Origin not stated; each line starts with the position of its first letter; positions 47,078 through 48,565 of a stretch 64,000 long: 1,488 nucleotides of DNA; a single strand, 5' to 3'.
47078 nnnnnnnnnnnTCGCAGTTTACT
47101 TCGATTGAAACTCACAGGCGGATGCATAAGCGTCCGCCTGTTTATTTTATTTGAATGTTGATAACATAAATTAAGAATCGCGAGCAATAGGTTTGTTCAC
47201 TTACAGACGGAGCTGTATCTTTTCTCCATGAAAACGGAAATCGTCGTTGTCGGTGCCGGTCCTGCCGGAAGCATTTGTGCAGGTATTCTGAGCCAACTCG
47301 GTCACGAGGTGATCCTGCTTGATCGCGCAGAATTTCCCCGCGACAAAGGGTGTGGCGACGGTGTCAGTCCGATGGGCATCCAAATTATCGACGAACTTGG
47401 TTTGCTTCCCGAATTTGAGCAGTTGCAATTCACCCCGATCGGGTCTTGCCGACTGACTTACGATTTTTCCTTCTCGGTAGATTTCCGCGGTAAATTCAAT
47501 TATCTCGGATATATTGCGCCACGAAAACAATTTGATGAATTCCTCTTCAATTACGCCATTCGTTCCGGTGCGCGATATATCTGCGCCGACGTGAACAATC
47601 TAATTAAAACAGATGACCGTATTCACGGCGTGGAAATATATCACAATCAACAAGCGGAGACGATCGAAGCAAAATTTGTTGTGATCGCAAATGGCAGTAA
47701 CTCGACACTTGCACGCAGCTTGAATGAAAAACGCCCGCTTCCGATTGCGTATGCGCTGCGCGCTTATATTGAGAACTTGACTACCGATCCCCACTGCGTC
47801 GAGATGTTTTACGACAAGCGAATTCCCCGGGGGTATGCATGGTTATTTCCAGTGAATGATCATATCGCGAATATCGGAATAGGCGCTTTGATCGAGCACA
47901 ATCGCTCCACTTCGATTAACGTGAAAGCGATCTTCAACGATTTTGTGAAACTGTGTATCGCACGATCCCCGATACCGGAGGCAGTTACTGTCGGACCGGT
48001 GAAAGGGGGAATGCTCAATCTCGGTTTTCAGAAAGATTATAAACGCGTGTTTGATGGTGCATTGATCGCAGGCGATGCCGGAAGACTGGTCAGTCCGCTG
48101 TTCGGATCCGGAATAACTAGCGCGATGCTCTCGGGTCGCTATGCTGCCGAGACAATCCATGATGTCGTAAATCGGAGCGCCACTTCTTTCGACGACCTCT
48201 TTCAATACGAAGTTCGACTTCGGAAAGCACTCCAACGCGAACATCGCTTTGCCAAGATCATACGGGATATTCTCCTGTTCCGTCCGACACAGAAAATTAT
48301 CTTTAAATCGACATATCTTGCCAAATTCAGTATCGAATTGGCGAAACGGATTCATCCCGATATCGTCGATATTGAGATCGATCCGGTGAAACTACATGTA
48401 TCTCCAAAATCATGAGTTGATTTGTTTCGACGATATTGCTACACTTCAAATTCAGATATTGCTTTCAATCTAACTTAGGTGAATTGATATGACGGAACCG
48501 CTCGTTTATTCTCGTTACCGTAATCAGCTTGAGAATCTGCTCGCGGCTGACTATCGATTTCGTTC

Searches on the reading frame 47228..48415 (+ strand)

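Call 82: search_protein_families(library=pfam, proteins=[window:47228-48415:+], max_evalue=0.001)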
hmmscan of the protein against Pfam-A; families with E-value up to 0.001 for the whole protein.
window:47228-48415:+ (395 aa): 10 families
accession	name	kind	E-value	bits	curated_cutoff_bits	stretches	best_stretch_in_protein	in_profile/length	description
PF01494.25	FAD_binding_3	-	1e-17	64.9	22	1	2-318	1-326/349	FAD binding domain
PF01266.30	DAO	-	1.7e-11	44.7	27.9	1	105-308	154-352/353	FAD dependent oxidoreductase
PF22578.2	GGR_cat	-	4.3e-11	43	27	1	175-245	4-73/88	Geranylgeranyl reductase catalytic domain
PF04820.20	Trp_halogenase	-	1.4e-06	27.9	21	0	4-62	1-62/458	Tryptophan halogenase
PF03486.20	HI0933_like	-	2.5e-06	27.6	50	1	4-37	2-35/244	HI0933-like protein Rossmann domain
PF07992.20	Pyr_redox_2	-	4.8e-06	26.6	26.1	1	4-41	144-180/291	Pyridine nucleotide-disulphide oxidoreductase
PF00890.30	FAD_binding_2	-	1e-05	25.4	20.4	0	121-164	164-211/414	FAD binding domain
PF00070.33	Pyr_redox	-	1.2e-05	26.1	22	1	5-43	2-39/82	Pyridine nucleotide-disulphide oxidoreductase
PF01134.28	GIDA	-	0.00014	21.5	22.1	0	5-31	2-28/391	Glucose inhibited division protein A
PF13450.12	NAD_binding_8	-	0.00026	21.7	21.9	1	7-35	1-29/68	NAD(P)-binding Rossmann-like domain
